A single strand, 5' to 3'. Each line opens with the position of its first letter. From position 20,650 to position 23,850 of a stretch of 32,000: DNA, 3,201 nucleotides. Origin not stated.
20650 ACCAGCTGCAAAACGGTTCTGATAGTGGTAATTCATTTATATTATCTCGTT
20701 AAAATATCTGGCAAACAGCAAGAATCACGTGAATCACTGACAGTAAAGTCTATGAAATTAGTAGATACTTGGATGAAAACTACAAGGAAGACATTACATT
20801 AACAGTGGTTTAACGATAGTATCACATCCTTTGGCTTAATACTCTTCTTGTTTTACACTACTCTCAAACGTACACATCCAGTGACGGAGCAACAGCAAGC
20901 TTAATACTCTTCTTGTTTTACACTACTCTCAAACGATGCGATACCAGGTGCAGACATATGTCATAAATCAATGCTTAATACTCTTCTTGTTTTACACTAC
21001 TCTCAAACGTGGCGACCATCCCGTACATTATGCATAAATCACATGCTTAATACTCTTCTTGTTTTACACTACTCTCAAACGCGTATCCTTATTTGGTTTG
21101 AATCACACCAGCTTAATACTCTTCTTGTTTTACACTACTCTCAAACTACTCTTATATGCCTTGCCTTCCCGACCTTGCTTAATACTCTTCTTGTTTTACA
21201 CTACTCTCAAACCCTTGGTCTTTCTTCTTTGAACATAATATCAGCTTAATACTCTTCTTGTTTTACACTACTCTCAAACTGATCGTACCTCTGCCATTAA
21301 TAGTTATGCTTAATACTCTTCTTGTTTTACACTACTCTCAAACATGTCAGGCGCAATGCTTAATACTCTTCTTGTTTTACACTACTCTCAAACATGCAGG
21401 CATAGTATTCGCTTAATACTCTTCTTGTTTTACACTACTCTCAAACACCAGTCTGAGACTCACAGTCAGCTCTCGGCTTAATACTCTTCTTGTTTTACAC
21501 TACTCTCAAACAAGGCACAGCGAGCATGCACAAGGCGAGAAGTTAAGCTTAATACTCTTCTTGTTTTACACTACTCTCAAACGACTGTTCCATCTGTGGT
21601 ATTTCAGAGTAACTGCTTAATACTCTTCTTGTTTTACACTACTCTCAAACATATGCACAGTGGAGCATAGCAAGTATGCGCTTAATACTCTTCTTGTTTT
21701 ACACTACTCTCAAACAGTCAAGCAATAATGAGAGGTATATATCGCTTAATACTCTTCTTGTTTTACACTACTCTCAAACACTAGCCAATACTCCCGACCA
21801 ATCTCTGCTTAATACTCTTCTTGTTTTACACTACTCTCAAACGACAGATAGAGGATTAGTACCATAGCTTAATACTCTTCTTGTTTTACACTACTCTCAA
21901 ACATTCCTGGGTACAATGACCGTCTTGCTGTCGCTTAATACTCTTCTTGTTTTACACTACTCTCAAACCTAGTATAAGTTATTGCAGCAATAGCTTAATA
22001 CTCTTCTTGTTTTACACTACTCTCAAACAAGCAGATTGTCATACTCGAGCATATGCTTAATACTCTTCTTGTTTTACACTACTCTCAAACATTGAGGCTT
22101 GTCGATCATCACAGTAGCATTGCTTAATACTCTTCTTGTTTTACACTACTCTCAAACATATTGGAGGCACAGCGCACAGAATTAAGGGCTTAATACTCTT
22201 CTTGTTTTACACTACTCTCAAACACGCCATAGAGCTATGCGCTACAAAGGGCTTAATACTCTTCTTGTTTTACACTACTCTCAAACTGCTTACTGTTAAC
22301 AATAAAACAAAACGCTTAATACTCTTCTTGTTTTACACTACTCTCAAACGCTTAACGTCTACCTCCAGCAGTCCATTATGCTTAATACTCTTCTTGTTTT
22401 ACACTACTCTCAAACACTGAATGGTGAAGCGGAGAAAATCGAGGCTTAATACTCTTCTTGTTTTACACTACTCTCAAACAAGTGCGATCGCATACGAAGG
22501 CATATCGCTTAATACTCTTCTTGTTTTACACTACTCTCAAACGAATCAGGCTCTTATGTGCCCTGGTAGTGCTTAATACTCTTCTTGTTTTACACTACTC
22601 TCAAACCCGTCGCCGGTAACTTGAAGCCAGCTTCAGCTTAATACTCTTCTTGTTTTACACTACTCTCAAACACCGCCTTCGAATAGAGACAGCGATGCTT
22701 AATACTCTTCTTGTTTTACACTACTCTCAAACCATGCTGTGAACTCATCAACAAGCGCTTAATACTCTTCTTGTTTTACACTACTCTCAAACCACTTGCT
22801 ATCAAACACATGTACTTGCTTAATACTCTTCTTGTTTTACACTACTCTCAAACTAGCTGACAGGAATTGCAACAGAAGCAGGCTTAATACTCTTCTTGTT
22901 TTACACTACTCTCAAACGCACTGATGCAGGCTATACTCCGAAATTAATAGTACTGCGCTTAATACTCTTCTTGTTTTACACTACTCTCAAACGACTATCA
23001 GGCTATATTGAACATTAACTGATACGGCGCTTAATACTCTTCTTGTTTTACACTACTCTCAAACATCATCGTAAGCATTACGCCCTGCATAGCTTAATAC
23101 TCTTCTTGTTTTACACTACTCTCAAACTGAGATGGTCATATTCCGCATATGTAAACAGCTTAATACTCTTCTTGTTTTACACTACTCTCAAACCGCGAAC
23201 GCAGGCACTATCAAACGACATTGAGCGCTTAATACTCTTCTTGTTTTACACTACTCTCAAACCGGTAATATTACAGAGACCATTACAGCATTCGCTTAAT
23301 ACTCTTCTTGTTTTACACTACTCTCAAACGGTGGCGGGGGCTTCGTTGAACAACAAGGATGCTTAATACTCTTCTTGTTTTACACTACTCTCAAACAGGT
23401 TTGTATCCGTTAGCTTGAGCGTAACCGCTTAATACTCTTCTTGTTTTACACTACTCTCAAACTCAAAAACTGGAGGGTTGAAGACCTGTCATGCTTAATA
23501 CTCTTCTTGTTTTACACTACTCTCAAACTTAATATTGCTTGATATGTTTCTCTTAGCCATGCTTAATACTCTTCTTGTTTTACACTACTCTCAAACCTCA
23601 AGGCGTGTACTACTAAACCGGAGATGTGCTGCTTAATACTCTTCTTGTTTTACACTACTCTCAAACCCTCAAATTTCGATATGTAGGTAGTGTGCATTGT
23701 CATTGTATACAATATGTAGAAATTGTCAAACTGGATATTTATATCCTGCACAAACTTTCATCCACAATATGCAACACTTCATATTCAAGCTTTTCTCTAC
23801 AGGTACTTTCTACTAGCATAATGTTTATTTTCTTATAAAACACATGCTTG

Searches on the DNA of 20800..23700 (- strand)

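Call 56: search_dna_similar(query=window:20800-23700:-, collection=phages, mode=distant, max_evalue=1, max_rows=20)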
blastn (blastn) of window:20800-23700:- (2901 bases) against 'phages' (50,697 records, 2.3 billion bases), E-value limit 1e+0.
Records with a match: 1; places in all: 1; records where one place covers at least 80% of the query: 0.
Best place of each record, by identity: 80-90% 1.
By first word of the organism name: Vibrio 1.
By host as written in the record: Vibrio parahaemolyticus 1.
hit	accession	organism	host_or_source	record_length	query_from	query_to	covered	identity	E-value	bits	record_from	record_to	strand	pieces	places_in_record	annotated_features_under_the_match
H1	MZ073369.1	Vibrio phage VP41s3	Vibrio parahaemolyticus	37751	2346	2381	1%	86.1%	9e-1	44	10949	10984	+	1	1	anaerobic ribonucleoside triphosphate reductase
